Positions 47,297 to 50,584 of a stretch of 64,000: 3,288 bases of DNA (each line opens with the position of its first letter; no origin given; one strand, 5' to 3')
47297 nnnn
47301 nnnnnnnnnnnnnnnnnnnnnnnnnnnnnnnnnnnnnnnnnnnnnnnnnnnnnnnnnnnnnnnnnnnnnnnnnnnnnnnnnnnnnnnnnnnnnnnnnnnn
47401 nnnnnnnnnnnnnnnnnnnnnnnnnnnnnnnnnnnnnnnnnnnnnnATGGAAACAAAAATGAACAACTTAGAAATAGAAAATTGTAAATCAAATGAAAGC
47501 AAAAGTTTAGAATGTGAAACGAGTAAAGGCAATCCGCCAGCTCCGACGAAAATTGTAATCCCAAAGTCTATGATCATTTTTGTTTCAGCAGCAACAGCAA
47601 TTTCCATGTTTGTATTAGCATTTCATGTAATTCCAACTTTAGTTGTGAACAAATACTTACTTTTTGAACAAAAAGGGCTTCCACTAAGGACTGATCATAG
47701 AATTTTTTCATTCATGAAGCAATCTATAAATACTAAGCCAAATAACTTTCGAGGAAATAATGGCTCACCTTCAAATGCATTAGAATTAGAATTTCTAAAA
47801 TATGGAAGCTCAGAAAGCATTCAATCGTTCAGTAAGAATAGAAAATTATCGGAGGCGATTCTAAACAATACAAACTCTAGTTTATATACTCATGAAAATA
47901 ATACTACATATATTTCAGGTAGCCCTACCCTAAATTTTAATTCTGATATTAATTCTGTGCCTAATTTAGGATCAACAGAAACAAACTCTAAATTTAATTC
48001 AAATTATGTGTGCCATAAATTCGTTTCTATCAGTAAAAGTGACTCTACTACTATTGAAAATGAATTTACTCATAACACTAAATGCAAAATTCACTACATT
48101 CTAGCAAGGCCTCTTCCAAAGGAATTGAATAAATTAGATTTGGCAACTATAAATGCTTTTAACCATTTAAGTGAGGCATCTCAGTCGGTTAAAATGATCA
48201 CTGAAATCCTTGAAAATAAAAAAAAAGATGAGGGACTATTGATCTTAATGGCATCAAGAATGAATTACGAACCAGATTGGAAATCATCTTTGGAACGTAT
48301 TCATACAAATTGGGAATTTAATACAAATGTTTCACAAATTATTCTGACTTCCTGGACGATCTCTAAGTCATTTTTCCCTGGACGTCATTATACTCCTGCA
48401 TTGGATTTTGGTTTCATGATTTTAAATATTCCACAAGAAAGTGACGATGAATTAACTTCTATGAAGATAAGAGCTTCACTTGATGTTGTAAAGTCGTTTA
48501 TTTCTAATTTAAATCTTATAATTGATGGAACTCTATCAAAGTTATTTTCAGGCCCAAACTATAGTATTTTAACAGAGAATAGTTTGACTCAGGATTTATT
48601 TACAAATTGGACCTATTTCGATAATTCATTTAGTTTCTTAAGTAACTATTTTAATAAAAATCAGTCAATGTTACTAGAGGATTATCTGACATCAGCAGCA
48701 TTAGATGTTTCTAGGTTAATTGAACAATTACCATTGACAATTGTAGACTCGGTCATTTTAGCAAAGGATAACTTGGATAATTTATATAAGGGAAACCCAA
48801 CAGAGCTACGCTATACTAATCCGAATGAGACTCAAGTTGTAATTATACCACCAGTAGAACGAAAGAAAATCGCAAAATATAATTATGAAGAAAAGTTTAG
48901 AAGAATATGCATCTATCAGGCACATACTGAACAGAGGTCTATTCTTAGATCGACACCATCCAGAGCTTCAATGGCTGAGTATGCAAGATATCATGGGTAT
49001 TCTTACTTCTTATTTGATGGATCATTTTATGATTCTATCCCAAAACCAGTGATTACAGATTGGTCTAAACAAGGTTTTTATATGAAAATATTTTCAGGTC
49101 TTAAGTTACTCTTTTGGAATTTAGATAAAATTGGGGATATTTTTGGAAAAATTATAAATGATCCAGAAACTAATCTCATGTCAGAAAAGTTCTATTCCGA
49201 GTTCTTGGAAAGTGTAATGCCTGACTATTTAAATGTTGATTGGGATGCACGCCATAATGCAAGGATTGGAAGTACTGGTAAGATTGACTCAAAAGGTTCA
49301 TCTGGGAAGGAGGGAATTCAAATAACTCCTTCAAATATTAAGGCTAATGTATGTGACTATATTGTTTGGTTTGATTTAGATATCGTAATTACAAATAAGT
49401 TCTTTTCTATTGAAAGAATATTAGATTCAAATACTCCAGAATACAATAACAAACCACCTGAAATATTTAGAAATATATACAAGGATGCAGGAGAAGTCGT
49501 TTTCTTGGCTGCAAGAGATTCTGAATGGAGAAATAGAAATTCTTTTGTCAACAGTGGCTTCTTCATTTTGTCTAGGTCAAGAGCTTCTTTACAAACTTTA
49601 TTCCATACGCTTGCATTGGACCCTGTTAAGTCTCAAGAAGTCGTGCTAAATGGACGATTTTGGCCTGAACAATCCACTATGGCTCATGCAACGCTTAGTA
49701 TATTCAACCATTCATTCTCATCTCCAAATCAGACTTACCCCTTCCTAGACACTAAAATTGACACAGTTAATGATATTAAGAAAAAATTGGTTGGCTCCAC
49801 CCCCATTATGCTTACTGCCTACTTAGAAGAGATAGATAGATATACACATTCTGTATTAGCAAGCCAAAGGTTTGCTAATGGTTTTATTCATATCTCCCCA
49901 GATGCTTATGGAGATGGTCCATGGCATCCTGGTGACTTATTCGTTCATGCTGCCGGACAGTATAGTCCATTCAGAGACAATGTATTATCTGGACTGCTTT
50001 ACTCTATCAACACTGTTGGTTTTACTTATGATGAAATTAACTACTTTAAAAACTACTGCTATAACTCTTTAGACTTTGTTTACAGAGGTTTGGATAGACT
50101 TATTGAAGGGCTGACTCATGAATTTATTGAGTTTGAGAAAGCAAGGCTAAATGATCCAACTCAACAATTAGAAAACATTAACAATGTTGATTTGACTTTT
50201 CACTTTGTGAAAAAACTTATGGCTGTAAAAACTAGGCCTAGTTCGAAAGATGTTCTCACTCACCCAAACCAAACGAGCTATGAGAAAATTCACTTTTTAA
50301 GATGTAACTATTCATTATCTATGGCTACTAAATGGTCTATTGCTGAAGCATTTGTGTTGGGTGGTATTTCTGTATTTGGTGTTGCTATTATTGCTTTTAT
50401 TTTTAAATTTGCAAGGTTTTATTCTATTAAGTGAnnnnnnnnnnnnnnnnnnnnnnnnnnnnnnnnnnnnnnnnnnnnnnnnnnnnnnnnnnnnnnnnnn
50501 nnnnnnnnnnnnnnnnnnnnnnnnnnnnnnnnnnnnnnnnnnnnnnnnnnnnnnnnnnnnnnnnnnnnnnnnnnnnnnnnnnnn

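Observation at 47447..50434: GT34-like glycosyltransferase with both N- and C-terminal membrane anchors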

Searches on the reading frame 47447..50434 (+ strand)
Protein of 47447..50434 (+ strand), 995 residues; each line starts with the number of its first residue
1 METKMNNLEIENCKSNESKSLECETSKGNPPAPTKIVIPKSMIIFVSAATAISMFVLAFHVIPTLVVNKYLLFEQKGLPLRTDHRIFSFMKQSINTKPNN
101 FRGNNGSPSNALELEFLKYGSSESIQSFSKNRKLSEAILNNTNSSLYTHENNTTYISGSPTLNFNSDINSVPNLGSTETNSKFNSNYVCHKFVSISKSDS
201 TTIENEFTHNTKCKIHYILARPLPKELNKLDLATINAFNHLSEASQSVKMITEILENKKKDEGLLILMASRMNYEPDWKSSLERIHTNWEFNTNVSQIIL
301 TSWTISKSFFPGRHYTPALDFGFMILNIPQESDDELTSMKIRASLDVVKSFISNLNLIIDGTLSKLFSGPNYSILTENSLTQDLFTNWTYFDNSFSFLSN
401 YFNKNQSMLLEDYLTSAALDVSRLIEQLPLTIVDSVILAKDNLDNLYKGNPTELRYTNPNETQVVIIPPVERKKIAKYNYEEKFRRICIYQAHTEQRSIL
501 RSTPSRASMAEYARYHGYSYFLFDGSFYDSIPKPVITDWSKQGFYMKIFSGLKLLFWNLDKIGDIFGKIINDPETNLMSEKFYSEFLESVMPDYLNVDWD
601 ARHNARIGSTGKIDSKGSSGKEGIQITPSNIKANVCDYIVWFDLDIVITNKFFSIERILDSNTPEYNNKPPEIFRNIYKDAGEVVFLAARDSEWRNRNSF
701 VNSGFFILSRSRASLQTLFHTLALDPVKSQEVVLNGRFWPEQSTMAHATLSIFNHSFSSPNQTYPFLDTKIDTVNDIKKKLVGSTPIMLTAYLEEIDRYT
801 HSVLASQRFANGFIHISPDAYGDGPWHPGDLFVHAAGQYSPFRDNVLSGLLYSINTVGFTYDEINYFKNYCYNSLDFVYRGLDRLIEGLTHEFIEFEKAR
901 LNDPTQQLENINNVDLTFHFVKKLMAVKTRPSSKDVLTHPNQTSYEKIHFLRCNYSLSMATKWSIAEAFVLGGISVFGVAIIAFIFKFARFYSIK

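Call 3: search_protein_families(library=pfam, proteins=[window:47447-50434:+], max_evalue=1)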
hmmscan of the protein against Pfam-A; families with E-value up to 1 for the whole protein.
window:47447-50434:+ (995 aa): 1 family
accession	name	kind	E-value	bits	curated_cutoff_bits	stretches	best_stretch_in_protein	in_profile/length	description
PF23463.1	WWE_2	-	0.2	13.1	25.3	0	175-210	13-48/94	WWE domain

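Call 4: search_solved_structures(query=window:47447-50434:+, max_evalue=1, show_alignments=2)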
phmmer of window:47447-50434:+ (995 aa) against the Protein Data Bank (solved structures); distinct sequences matched with E-value up to 1: 3.
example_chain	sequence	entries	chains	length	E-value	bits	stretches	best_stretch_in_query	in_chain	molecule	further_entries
7bqd_A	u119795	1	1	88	0.41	11.7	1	427-477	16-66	NF8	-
1rcc_A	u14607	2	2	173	0.44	11.6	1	215-340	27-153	L FERRITIN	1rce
7dti_B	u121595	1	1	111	0.58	11.2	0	239-283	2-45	General transcription factor IIH subunit 1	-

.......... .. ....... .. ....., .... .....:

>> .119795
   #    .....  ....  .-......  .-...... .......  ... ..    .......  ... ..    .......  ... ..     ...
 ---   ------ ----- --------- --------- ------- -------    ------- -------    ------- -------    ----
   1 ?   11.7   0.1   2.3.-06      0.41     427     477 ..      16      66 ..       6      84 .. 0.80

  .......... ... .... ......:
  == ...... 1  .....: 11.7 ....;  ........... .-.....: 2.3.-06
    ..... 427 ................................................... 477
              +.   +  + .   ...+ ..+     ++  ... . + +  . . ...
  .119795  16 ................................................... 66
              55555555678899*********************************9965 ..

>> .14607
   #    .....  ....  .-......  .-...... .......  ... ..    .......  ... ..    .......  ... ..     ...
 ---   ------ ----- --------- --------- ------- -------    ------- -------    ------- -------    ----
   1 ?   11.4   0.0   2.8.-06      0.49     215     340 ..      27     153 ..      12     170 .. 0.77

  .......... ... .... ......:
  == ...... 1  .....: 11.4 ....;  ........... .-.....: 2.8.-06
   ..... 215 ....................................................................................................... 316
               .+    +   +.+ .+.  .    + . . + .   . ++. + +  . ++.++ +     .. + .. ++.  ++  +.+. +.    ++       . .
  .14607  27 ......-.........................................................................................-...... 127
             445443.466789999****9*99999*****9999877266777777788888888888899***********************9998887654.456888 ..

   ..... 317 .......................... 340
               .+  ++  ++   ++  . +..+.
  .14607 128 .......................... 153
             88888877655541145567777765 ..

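Call 5: find_homologous_proteins(query=window:47447-50434:+, max_evalue=0.001)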
Query window:47447-50434:+ (995 aa): 11 proteins with E <= 0.001 among 8000 candidates.
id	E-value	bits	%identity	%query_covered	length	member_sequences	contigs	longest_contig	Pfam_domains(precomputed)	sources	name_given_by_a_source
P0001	0.0e+0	2200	97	100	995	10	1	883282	-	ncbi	ncbi:putative GPI anchor-containing protein [Cryptosporidium hominis]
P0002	0.0e+0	2009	89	99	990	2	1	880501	-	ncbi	ncbi:Uncharacterized protein cmbei_1003820, partial [Cryptosporidium meleagridis]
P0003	0.0e+0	1696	74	100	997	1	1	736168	-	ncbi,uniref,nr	ncbi:uncharacterized protein ELE39_000840 [Cryptosporidium sp. chipmunk genotype I]|uniref:uncharact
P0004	0.0e+0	1503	66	100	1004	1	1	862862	-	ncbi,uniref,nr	ncbi:uncharacterized protein cubi_00377 [Cryptosporidium ubiquitum]|uniref:Uncharacterized protein n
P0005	0.0e+0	1486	66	100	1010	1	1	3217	-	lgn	-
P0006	0.0e+0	1421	61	100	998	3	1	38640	-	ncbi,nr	ncbi:putative GPI anchor-containing protein [Cryptosporidium canis]|nr:putative GPI anchor-containin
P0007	0.0e+0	1346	59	100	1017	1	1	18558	-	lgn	-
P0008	0.0e+0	1099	52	96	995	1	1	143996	-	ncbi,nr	ncbi:hypothetical protein HWI79_2111 [Cryptosporidium felis]|nr:hypothetical protein HWI79_2111 [Cry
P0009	6.9e-264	896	45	97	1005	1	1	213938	-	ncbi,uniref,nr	ncbi:hypothetical protein FG379_003664 [Cryptosporidium bovis]|uniref:uncharacterized protein n=1 Ta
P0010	1.7e-263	895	45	98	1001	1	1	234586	-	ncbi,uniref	ncbi:hypothetical protein RS030_91496 [Cryptosporidium xiaoi]|uniref:Uncharacterized protein n=1 Tax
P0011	1.4e-252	859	44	96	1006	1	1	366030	-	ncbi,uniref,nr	ncbi:hypothetical protein FG386_003440 [Cryptosporidium ryanae]|uniref:uncharacterized protein n=1 T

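Call 8: search_solved_structures(query=A1, max_evalue=10, show_alignments=3)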
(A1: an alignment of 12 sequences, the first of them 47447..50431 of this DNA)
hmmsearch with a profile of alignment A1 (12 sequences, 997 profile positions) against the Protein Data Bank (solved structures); distinct sequences matched with E-value up to 10: 5.
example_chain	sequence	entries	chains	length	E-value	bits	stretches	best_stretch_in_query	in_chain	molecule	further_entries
7qdw_A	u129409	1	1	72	0.021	15.8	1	357-409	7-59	Zinc finger protein, putative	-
1z24_A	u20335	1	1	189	0.046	14.7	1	571-685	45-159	Insecticyanin A form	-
7qru_E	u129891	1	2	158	0.27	12.1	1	265-317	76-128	Na+/H+ antiporter subunit E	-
7bqd_A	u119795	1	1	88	0.68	10.8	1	438-478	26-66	NF8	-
6ii6_C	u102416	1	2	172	1.4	9.8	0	868-894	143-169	ADP-ribosylation factor 3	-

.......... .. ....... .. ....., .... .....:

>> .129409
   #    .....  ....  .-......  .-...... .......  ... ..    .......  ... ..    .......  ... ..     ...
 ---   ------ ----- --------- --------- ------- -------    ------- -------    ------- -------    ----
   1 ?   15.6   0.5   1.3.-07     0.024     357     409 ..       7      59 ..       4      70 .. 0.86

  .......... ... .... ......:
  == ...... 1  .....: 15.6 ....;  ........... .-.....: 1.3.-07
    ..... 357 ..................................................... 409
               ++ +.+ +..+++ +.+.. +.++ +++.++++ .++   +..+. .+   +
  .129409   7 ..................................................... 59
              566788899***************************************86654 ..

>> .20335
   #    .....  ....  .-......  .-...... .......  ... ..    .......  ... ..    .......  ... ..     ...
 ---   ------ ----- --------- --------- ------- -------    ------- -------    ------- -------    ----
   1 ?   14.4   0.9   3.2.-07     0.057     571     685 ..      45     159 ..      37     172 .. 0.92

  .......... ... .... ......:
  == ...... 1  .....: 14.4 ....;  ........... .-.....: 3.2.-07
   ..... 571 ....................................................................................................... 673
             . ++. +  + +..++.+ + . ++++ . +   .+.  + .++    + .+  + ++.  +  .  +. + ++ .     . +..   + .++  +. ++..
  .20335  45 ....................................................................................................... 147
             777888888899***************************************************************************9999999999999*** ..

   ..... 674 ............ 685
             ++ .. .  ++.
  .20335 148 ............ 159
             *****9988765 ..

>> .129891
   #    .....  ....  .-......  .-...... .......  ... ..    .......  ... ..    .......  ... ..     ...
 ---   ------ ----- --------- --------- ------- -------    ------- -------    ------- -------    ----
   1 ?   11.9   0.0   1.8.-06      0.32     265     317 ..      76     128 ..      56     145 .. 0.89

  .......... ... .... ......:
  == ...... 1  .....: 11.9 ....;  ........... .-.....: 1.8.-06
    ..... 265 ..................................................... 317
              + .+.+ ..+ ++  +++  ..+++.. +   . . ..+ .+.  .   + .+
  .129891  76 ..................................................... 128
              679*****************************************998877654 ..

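Call 18: search_protein_representatives(alignment_id=A1)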
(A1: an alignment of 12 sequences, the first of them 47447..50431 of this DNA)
Query: 12 sequences, 997 profile positions. Proteins with E-value up to 0.001 (for the whole library): 4; up to 1e-10: 4; up to 1e-30: 4. The best 4 are listed.
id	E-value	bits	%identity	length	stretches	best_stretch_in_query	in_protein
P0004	0.0e+00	1842.5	-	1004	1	1-997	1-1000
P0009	0.0e+00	1644.5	-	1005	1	2-996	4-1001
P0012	1.5e-223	761.2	-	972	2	146-991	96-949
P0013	2.3e-82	293.8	-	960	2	285-897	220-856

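Call 20: list_cluster_members(proteins=[P0012, P0013, window:47447-50431:+])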
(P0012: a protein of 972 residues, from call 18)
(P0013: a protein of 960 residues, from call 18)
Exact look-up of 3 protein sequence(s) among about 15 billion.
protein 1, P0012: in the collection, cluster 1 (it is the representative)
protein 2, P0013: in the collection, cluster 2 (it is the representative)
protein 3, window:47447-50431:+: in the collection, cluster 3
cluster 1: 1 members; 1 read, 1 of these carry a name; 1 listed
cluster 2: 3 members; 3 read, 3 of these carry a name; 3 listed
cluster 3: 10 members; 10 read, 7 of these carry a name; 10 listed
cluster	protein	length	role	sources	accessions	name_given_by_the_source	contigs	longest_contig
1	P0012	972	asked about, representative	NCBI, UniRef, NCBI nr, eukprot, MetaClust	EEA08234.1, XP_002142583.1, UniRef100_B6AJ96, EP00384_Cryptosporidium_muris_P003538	uncharacterized protein CMU_019770 [Cryptosporidium muris RN66] | Uncharacterized protein n=1 Tax=Cryptosporidium muris (strain RN66) TaxID=441375 ... | XP_002142583.1 hypothetical protein [Cryptosporidium muris RN66]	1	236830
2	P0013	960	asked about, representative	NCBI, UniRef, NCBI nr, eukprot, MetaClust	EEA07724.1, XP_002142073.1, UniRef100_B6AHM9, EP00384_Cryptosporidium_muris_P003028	uncharacterized protein CMU_006470 [Cryptosporidium muris RN66] | Uncharacterized protein n=1 Tax=Cryptosporidium muris (strain RN66) TaxID=441375 ... | XP_002142073.1 hypothetical protein [Cryptosporidium muris RN66]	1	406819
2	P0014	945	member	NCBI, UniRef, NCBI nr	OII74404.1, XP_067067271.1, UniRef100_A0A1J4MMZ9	hypothetical protein cand_005030 [Cryptosporidium andersoni] | Uncharacterized protein n=1 Tax=Cryptosporidium andersoni TaxID=117008 ...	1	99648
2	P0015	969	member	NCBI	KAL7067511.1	hypothetical protein ACR3K2_20770 [Cryptosporidium serpentis]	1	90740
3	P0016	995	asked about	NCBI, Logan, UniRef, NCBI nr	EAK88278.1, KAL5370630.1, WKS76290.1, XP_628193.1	hypothetical protein [Cryptosporidium parvum Iowa II] | Uncharacterized protein n=1 Tax=Cryptosporidium parvum (strain Iowa II) TaxID=353152 ...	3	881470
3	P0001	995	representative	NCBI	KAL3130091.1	putative GPI anchor-containing protein [Cryptosporidium hominis]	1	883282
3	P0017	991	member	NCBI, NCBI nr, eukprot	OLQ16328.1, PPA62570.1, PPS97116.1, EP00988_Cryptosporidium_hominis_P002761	hypothetical protein ChUKH1_11810 [Cryptosporidium hominis] | hypothetical protein ChTU502y2012_376g0020 [Cryptosporidium hominis] | PPS97116.1 Uncharacterized protein GY17_00001397 [Cryptosporidium hominis]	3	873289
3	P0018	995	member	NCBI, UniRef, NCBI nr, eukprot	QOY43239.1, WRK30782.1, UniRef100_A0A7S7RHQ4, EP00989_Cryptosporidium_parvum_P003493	Uncharacterized protein cpbgf_1003820 [Cryptosporidium parvum] | Uncharacterized protein n=1 Tax=Cryptosporidium parvum TaxID=5807 RepID=A0A7S7RHQ4_CRYPV | Uncharacterized protein CPATCC_0035440 [Cryptosporidium parvum]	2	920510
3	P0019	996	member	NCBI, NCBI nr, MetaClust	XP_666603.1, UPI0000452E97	hypothetical protein [Cryptosporidium hominis TU502] | status=active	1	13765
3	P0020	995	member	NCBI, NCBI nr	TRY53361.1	Uncharacterized protein CTYZ_00003980 [Cryptosporidium tyzzeri]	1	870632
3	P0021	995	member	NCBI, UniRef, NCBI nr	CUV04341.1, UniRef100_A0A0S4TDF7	unnamed protein product [Cryptosporidium hominis] | Nucleotide-diphospho-sugar transferase domain-containing protein n=2 Tax=Cryptosporidium ...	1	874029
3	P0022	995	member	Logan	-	-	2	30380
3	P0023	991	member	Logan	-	-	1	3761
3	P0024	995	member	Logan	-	-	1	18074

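Call 27: search_protein_families(library=pfam, alignment_id=A3, max_evalue=10)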
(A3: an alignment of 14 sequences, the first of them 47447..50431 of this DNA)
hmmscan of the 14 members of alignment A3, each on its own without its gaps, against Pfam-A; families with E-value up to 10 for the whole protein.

A. member 1, window:47447-50431:+ (995 aa): 1 family
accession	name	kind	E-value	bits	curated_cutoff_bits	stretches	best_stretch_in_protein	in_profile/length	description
PF23463.1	WWE_2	-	0.2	13.1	25.3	1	175-210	13-48/94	WWE domain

B. families by the number of members that match (of 14 scanned): 3 families
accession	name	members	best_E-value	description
PF05961.16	Chordopox_A13L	3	0.048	Chordopoxvirus A13L protein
PF22036.2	MoaF_like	1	0.11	MoaF-like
PF23463.1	WWE_2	1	0.2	WWE domain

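Call 37: search_solved_structures(query=A3, max_evalue=10, show_alignments=0)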
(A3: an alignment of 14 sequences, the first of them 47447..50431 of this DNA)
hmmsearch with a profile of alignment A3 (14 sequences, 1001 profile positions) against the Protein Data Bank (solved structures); distinct sequences matched with E-value up to 10: 3.
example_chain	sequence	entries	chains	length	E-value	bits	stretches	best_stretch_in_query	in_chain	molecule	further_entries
1z24_A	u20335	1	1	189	0.21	12.6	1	571-685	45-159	Insecticyanin A form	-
6ii6_C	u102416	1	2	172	0.92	10.4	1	868-895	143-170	ADP-ribosylation factor 3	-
1b3b_A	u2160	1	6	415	2.1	9.2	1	551-582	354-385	PROTEIN (GLUTAMATE DEHYDROGENASE)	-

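Call 67: search_protein_families(library=pfam, proteins=[P0021, P0001, P0012, P0013], max_evalue=10)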
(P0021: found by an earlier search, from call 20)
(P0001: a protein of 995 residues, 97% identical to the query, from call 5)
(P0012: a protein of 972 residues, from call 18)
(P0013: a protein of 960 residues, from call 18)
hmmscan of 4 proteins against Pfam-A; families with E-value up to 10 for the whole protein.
P0021 (995 aa): 1 family
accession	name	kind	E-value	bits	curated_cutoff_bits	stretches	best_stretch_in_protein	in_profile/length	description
PF23463.1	WWE_2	-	0.06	14.8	25.3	1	175-212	13-50/94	WWE domain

P0001 (995 aa): 1 family
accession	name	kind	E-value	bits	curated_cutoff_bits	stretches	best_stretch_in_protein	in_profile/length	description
PF23463.1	WWE_2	-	0.061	14.7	25.3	1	175-212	13-50/94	WWE domain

P0012 (972 aa): 0 families

P0013 (960 aa): 1 family
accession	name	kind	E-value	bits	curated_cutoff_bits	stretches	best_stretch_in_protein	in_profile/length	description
PF05961.16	Chordopox_A13L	-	0.093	13.4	24.1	1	916-944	8-35/69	Chordopoxvirus A13L protein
